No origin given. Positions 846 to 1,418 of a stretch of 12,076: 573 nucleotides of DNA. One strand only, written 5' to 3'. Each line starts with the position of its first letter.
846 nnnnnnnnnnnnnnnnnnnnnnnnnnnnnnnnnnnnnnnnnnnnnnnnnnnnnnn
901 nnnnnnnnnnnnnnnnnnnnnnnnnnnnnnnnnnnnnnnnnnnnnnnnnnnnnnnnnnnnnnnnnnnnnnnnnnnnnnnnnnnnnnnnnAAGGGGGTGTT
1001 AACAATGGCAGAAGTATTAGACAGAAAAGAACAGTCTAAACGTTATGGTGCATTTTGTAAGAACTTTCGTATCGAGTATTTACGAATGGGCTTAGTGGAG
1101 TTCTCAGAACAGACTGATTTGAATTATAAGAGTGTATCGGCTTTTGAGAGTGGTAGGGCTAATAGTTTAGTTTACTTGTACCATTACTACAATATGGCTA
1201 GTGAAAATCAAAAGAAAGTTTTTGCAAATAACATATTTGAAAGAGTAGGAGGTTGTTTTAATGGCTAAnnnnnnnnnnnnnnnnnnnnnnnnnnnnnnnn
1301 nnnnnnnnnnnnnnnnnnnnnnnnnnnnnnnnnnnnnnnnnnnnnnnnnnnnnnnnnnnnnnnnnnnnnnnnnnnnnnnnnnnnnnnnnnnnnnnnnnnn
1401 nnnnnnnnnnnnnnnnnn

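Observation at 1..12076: The window is a complete 12-kb protein-primed, phi29-like mini-podovirus genome with all genes on one strand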

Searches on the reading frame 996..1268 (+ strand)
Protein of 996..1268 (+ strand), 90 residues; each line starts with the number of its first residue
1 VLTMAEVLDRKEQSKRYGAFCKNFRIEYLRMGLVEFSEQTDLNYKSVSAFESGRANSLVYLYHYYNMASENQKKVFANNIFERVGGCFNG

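Call 7: search_protein_families(library=pfam, proteins=[window:996-1268:+], max_evalue=0.1)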
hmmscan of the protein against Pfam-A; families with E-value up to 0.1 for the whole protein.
window:996-1268:+ (90 aa): 0 families

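Call 8: search_protein_families(library=phrogs, proteins=[window:996-1268:+], max_evalue=0.01)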
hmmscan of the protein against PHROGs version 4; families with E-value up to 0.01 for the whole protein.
window:996-1268:+ (90 aa): 0 families

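Call 69: search_protein_families(library=ncbifam, proteins=[window:996-1265:+], max_evalue=0.1)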
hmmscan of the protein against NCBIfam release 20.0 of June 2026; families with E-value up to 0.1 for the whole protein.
window:996-1265:+ (90 aa): 1 family
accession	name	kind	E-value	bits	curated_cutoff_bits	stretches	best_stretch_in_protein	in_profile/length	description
NF003555.1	PRK05218.1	equivalog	0.044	12.3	371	1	11-76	351-414/614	molecular chaperone HtpG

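Call 92: search_solved_structures(query=A9, max_evalue=10)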
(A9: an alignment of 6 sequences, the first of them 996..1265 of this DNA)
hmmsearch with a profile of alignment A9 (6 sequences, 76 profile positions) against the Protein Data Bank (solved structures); distinct sequences matched with E-value up to 10: 3.
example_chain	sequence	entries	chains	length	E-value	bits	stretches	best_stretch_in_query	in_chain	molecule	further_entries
4n6c_A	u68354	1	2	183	0.29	14.5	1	4-38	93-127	uncharacterized protein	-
3qq6_A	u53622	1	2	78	0.52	13.7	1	4-41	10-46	HTH-type transcriptional regulator sinR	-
5tn0_A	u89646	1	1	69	0.72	13.2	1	5-41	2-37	HTH-type transcriptional regulator SinR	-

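Call 93: search_protein_families(library=pfam, alignment_id=A9, max_evalue=1)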
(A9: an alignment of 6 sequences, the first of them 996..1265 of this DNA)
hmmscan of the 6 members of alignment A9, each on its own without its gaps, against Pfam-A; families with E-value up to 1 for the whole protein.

A. member 1, window:996-1265:+ (90 aa): 0 families

B. families by the number of members that match (of 6 scanned): 3 families
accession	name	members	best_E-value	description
PF13443.12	HTH_26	2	0.045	Cro/C1-type HTH DNA-binding domain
PF12844.13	HTH_19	1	0.0036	Helix-turn-helix domain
PF00632.30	HECT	1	0.075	HECT-domain (ubiquitin-transferase)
